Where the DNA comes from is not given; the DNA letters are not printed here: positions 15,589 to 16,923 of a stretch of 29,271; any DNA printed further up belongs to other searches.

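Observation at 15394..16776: Orphan P-loop kinase-like protein (6-phosphofructo-2-kinase-like motifs) with an upstream mini membrane ORF, embedded among secreted-protein genes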

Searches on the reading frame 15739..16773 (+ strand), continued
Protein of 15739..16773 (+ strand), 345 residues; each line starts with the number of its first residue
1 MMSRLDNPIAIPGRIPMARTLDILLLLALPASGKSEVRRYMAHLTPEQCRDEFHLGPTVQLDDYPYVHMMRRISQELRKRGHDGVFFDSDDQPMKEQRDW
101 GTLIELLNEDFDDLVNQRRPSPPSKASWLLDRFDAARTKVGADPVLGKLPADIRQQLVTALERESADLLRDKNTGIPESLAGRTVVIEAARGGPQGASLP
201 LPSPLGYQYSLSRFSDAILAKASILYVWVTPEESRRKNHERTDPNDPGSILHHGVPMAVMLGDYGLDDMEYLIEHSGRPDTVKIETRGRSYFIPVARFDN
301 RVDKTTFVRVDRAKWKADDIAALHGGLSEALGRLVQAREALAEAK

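Call 32: find_related_loci(query=A1, collection=genome_contigs, flank=5000)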
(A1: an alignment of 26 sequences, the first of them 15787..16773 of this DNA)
Query A1 (329 aa) in genome_contigs; peptide patterns used: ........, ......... (x = any residue, [..] = any of these).
599 stretches matched a pattern (row limit reached: there are more); 568 encode a relative of the query (tblastn E <= 1e-3); the best 80 are kept; 80 distinct loci.
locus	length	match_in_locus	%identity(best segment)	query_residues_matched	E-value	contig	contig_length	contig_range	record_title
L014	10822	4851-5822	77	1-324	2e-169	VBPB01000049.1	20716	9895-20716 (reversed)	MAG: Candidatus Eisenbacteria bacterium isolate WS_11 14_1009_16_40cm_scaffold_34725, whole genome shotgun sequence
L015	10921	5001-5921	79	14-320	1e-169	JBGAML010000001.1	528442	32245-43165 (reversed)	MAG: Candidatus Eisenbacteria bacterium isolate MAG_AAO_H125.51 AAOH125-51_opera_contig_48, whole genome shotgun sequenc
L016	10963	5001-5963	76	1-321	3e-168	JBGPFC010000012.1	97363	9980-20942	MAG: Candidatus Eisenbacteria bacterium isolate OBJ_0618_7090110_76 k141_4638824_length_97363_cov_22.0140, whole genome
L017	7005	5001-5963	75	1-321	8e-167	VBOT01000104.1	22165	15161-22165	MAG: Candidatus Eisenbacteria bacterium isolate WS_3 14_1009_16_30cm_scaffold_3546, whole genome shotgun sequence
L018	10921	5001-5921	78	14-320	2e-165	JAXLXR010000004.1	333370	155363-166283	MAG: Candidatus Eisenbacteria bacterium isolate STL-EIS2 C1.162.fa-4, whole genome shotgun sequence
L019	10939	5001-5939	76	14-326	2e-165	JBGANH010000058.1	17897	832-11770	MAG: Candidatus Eisenbacteria bacterium isolate MAG_MBR_H10.75 MBRH10-75_opera_contig_10499, whole genome shotgun sequen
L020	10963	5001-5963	75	1-321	6e-165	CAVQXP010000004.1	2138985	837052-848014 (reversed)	MAG: Candidatus Eisenbacteria bacterium isolate MFD04716.bin.1.114 genome assembly, contig: contig_24372, whole genome s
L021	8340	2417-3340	76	14-321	5e-162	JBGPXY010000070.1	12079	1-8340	MAG: Candidatus Eisenbacteria bacterium isolate OBJ1_062018_090_26 k141_174634_length_12079_cov_14.9639, whole genome sh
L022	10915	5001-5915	77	14-318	5e-162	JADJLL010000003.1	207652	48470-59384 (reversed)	MAG: Candidatus Eisenbacteria bacterium isolate EsbW_18-Q3-R4-48_BAT3C.113 tig00008821-10-2088390, whole genome shotgun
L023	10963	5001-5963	73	1-321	8e-162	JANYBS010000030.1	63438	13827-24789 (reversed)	MAG: Candidatus Eisenbacteria bacterium isolate GL140_6_metabat_35 GL140_6_k141_292712, whole genome shotgun sequence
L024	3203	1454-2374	77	14-320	5e-169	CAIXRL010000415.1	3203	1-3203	MAG: Candidatus Eisenbacteria bacterium isolate AlinenSediments_bin-1799 genome assembly, contig: bin-1799:415/850, whol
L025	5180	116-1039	77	14-321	2e-163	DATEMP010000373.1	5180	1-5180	MAG TPA_asm: Candidatus Eisenbacteria bacterium isolate SMAG_U8945 k141_355333, whole genome shotgun sequence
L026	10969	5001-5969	72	1-323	9e-161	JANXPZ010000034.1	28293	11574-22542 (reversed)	MAG: Candidatus Eisenbacteria bacterium isolate GL140_4_concoct_147_sub GL140_4_k141_1275100, whole genome shotgun seque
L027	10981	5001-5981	72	1-321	7e-160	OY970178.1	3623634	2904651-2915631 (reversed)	MAG: Candidatus Eisenbacteria bacterium isolate MFD05942.bin.c.1 genome assembly, chromosome: 1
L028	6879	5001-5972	76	1-324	7e-160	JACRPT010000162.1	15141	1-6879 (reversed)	MAG: Candidatus Eisenbacteria bacterium isolate NC_groundwater_1994_Pr3_S-0.65um_72_3 SR2-18-Sp65_coassembly_scaffold_64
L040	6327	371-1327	65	1-318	3e-143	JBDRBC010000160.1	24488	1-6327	MAG: bacterium isolate MEGAHIT-group-1.1038 k141_5496017, whole genome shotgun sequence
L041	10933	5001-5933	66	1-311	5e-142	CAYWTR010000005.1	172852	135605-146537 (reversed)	MAG TPA_asm: uncultured Fibrobacteraceae bacterium isolate binchicken_co277_105 genome assembly, contig: NODE_196_length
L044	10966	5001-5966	64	1-322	8e-139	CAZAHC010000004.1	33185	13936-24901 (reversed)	MAG TPA_asm: uncultured Fibrobacteraceae bacterium isolate binchicken_co65_483 genome assembly, contig: NODE_5295_length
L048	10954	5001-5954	63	1-318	5e-136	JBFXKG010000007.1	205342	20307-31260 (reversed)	MAG: Candidatus Krumholzibacteriia bacterium isolate CA_2019_TPIn_7 NODE_226_length_205342_cov_7.520927_TPIn, whole geno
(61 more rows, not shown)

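Call 37: predict_structure(alignment_id=A4)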
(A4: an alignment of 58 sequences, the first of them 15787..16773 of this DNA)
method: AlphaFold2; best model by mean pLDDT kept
length: 329 residues; sequences in the alignment: 58
mean_pLDDT: 96.4   pTM: 0.93
mean pLDDT of the five models: 96.4, 96.4, 96.4, 96.1, 95.9
residues with pLDDT >= 90: 311; 70-90: 12; 50-70: 6; < 50: 0
segments of 3 or more residues with pLDDT < 50: none
pLDDT, mean of each block of 10 residues (from residue 1): 91 97 95 97 97 98 98 97 98 98 98 99 98 98 98 98 97 98 98 99 99 98 86 75 98 98 98 98 97 96 98 98 96
secondary structure, 60 per line:
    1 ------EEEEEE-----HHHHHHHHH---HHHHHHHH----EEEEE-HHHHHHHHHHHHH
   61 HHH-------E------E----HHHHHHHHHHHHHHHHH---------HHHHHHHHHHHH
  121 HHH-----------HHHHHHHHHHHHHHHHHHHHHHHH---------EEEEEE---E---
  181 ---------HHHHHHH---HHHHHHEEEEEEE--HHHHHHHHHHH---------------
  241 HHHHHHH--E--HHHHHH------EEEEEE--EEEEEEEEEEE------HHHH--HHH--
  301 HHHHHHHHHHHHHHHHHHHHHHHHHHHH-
elements in order: E7-12 H18-26 H30-37 E42-46 H48-63 H83-99 H109-123 H135-158 E168-173 H190-196 H200-205 E206-212 H215-225 H241-247 H253-258 E265-270 E273-283 H290-293 H301-328

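Call 48: fold_search(model_id=the predicted structure, library=pdb)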
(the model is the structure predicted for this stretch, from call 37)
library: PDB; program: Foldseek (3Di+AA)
matches with E <= 10: 718; with E <= 0.001: 1
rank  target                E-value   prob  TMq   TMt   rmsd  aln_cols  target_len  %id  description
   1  6ari_B                4.7e-04  0.97  0.25  0.35  12.7       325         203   12  Crystal structure of a dephospho-CoA kinase from Escherichia coli in complex with inhibitor CM078 (released 2018-08-22)
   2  5mql_A                4.0e-03  0.97  0.32  0.43  10.9       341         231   10  Crystal structure of dCK mutant C3S in complex with masitinib and UDP (released 2017-11-22)
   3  7zi5                  4.8e-03  0.97  0.32  0.43  10.8       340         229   10  Crystal structure of dCK C4S-S74E mutant in complex with UDP and the OR0274 inhibitor (released 2023-06-07)
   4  6ari_A                5.6e-03  0.75  0.20  0.30  14.3       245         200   12  Crystal structure of a dephospho-CoA kinase from Escherichia coli in complex with inhibitor CM078 (released 2018-08-22)
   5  9dug                  7.5e-03  0.87  0.28  0.40  12.0       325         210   13  Crystal Structure of Dephospho-CoA kinase from Klebsiella aerogenes (Sulfate bound) (released 2024-10-16)
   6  7zi2                  8.4e-03  0.87  0.29  0.38  11.2       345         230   10  Crystal structure of dCK C4S-S74E mutant in complex with UDP and the dCKi2 inhibitor (released 2023-06-07)
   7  2f6r                  1.1e-02  0.93  0.31  0.42  11.2       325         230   14  Crystal structure of Bifunctional coenzyme A synthase (CoA synthase): (18044849) from MUS MUSCULUS at 1.70 A resolution (released 2005-12-27)
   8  5mql_D                1.1e-02  0.69  0.23  0.32  16.3       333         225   10  Crystal structure of dCK mutant C3S in complex with masitinib and UDP (released 2017-11-22)
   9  4i1u_B                1.2e-02  0.87  0.29  0.42  11.3       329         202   13  Apo crystal structure of a dephospho-CoA kinase from Burkholderia vietnamiensis (released 2013-01-09)
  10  7zi1                  1.2e-02  0.82  0.28  0.37  11.6       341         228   10  Crystal structure of dCK C4S-S74E mutant in complex with UDP and the dCKi1 inhibitor (released 2023-06-07)
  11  8ooj_A                1.2e-02  0.72  0.25  0.34  15.8       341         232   11  Crystal structure of dCK C4S-S74E mutant in complex with EdC and UDP (released 2023-12-20)
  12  4i1v_A                1.4e-02  0.87  0.28  0.41  11.2       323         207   11  Crystal structure of a dephospho-CoA kinase from Burkholderia vietnamiensis bound to ADP (released 2013-01-09)
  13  4gox                  1.4e-02  0.30  0.18  0.21  16.9       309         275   14  Sulfotransferase Domain from the Synechococcus PCC 7002 Olefin Synthase (released 2012-10-17)
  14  7zi9                  1.5e-02  0.75  0.27  0.36  12.1       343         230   11  Crystal structure of dCK C4S-S74E mutant in complex with UDP and the OR0624 inhibitor (released 2023-06-07)
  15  5mqt_C                1.7e-02  0.80  0.29  0.39  13.0       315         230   10  Crystal structure of dCK mutant C3S in complex with imatinib and UDP (released 2017-11-22)
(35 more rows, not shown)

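Call 49: search_protein_families(library=pfam, proteins=[P0123, P0126, P0163, P0133, P0199, P0227, P0194, P0232, P0239, P0203], max_evalue=0.01)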
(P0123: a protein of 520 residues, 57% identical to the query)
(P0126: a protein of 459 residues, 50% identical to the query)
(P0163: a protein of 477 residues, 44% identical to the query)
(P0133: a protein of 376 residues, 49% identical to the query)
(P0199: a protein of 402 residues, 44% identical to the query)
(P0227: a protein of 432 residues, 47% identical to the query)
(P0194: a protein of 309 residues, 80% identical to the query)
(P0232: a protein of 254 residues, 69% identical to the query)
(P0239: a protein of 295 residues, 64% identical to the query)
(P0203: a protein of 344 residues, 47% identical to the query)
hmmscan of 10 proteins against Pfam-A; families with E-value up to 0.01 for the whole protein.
P0123 (520 aa): 1 family
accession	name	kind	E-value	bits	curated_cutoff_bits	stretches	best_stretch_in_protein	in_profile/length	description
PF00881.29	Nitroreductase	-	2.1e-26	93.6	23.5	1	349-518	2-167/167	Nitroreductase family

P0126 (459 aa): 0 families

P0163 (477 aa): 5 families
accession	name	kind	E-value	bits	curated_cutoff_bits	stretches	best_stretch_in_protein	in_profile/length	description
PF13302.13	Acetyltransf_3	-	9e-11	43.1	25.4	1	340-471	2-138/138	Acetyltransferase (GNAT) domain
PF08445.16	FR47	-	7e-07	29.6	22.1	1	416-472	24-79/86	FR47-like protein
PF00583.31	Acetyltransf_1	-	7.4e-07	29.9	20.7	1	391-470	34-116/116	Acetyltransferase (GNAT) family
PF13508.13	Acetyltransf_7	-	0.00058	20.6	27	1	393-471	6-83/84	Acetyltransferase (GNAT) domain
PF13527.13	Acetyltransf_9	-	0.0011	19.4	25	0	416-470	75-124/127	Acetyltransferase (GNAT) domain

P0133 (376 aa): 0 families

P0199 (402 aa): 0 families

P0227 (432 aa): 3 families
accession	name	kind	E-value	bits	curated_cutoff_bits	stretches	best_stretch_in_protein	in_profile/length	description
PF11987.13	IF-2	-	8.2e-43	145.5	27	1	208-322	3-117/117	Translation-initiation factor 2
PF22042.2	EF-G_D2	-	7.9e-12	45.6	27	1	148-186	45-83/84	Elongation factor G domain 2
PF03144.31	GTP_EFTU_D2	-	1.8e-07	31.9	30.3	1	353-420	1-72/73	Elongation factor Tu domain 2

P0194 (309 aa): 0 families

P0232 (254 aa): 1 family
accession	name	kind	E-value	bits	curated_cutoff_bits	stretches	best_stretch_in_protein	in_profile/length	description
PF12646.12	DUF3783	-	3.8e-12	46.4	27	1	83-138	1-56/56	Domain of unknown function (DUF3783)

P0239 (295 aa): 1 family
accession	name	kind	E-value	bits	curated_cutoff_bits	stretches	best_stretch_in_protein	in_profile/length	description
PF08238.18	Sel1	-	0.00011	23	30.7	1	78-110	1-29/36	Sel1 repeat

P0203 (344 aa): 0 families

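Call 64: find_encoding_contigs(protein=P0214, flank=6000, max_places=3)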
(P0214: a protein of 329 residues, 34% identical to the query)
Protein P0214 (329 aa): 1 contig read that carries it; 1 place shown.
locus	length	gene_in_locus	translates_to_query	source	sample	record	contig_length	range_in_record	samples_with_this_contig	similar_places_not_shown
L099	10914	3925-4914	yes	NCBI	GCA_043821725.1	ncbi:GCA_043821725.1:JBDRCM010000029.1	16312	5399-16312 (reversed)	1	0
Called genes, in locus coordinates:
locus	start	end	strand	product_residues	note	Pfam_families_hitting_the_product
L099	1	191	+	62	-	?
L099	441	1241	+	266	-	-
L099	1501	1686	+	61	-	-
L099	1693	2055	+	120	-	-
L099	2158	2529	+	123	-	PF05973:Gp49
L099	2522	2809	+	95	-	PF13560:HTH_31, PF12844:HTH_19, PF13443:HTH_26, PF01381:HTH_3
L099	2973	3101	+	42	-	-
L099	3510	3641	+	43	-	-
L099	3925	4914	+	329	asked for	-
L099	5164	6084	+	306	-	PF01297:ZnuA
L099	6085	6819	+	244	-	PF00005:ABC_tran, PF02463:SMC_N, PF13304:AAA_21 (weak)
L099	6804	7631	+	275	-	PF00950:ABC-3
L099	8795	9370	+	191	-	PF01997:Translin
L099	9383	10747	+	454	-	PF08245:Mur_ligase_M, PF02875:Mur_ligase_C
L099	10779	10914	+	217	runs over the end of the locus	PF03703:bPH_2 (weak)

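Call 65: list_cluster_members(proteins=[P0001, P0056, P0121, P0124, P0127, P0130, P0142, P0168, P0214, P0252])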
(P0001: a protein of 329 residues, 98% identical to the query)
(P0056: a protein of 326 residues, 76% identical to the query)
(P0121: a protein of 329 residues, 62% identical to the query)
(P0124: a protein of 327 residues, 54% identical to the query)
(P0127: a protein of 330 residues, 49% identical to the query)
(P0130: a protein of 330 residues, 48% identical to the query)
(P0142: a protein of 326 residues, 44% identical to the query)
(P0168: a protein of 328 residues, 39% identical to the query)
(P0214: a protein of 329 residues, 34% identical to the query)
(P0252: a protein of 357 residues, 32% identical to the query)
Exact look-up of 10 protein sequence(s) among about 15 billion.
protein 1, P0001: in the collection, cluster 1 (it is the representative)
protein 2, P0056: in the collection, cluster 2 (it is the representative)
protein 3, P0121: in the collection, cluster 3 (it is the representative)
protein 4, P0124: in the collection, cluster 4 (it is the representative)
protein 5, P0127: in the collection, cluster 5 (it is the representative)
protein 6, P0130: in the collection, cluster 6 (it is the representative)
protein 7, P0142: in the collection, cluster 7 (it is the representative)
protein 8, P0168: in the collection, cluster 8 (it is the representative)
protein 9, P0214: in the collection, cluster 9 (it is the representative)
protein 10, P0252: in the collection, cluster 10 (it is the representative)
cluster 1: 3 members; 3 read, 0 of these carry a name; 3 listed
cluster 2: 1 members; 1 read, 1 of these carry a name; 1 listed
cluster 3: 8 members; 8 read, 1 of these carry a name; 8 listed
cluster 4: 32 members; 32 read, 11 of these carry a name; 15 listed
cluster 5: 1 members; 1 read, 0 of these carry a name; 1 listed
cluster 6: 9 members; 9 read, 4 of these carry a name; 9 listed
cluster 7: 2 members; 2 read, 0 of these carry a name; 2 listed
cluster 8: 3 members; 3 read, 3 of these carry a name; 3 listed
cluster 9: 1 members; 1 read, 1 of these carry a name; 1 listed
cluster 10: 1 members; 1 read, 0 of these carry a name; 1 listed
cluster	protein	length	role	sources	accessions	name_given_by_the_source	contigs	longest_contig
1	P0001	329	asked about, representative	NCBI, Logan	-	-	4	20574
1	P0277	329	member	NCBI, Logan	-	-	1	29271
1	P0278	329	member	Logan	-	-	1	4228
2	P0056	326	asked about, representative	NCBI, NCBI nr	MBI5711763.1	MAG: hypothetical protein HZC42_15880 [Candidatus Eisenbacteria bacterium] | hypothetical protein [Candidatus Eisenbacteria bacterium]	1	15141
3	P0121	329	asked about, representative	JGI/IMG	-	-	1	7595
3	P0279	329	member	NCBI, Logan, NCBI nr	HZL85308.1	MAG TPA: hypothetical protein VFD07_08035 [Candidatus Krumholzibacteria bacterium] | hypothetical protein [Candidatus Krumholzibacteria bacterium]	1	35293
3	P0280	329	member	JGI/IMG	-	-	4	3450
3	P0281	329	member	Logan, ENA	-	-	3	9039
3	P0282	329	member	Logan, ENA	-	-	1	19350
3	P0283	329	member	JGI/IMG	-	-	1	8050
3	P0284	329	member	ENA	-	-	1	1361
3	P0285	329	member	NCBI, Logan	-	-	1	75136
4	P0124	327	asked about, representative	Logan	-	-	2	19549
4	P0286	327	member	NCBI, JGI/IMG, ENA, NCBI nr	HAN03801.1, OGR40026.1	MAG: hypothetical protein A2X29_08250 [Elusimicrobia bacterium GWA2_64_40]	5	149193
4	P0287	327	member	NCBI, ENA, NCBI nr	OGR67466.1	MAG: hypothetical protein A2X30_05945 [Elusimicrobia bacterium GWB2_63_16]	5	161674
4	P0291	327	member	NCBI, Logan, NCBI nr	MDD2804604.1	MAG: hypothetical protein PHV33_03550 [Elusimicrobiales bacterium] | hypothetical protein [Elusimicrobiales bacterium]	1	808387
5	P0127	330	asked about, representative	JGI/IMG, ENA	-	-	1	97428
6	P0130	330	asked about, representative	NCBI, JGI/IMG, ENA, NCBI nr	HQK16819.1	MAG TPA: hypothetical protein PLJ27_05160 [Polyangiaceae bacterium] | hypothetical protein [Polyangiaceae bacterium]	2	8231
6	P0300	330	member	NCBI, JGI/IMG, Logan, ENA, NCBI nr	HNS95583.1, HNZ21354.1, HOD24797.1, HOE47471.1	MAG TPA: hypothetical protein PKL73_01440 [Polyangiaceae bacterium] | hypothetical protein | MAG: hypothetical protein BWY17_00953 [Deltaproteobacteria bacterium ADurb.Bin207]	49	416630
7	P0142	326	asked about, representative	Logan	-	-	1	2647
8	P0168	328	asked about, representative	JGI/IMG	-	hypothetical protein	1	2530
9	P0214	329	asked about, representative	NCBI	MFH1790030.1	MAG: hypothetical protein ABH832_03120 [bacterium]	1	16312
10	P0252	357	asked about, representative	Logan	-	-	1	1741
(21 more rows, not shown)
